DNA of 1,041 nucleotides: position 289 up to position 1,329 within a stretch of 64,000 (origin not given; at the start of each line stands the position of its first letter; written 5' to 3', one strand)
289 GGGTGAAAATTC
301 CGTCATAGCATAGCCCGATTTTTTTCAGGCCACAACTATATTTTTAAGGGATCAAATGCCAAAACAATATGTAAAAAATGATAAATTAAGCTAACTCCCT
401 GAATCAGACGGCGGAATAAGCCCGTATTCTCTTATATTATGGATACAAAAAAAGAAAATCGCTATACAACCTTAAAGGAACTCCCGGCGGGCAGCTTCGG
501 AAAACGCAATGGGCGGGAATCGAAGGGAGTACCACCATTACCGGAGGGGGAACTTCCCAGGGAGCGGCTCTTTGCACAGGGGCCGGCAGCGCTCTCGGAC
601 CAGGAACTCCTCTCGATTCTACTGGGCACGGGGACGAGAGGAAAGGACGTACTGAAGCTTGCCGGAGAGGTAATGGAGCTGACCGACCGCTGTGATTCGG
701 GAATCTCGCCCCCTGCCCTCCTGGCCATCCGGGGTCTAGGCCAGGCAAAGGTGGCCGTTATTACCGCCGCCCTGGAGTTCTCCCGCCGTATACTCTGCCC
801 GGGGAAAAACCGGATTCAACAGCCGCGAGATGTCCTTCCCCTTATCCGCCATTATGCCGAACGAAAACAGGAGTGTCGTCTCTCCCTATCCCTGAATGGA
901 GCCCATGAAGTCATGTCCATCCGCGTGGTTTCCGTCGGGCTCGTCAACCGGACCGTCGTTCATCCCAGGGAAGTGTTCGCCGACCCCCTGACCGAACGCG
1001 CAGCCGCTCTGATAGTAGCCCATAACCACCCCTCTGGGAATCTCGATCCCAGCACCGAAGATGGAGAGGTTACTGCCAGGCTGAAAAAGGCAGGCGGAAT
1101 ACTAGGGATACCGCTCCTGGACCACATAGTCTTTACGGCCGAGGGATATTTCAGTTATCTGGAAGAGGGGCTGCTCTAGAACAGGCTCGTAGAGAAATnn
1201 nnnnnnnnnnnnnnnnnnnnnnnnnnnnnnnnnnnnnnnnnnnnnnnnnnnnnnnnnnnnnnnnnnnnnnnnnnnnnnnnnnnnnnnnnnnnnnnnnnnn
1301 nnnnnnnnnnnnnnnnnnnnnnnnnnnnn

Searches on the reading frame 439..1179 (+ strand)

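Call 73: search_protein_families(library=pfam, proteins=[window:439-1179:+], max_evalue=0.00001)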
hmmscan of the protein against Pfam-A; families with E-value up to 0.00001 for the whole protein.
window:439-1179:+ (246 aa): 2 families
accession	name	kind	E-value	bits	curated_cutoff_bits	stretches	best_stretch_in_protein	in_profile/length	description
PF04002.20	RadC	-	4e-36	124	22.1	1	126-245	1-121/121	RadC-like JAB domain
PF20582.4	UPF0758_N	-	5.8e-18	65.2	27.1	1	34-106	4-77/77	UPF0758 N-terminal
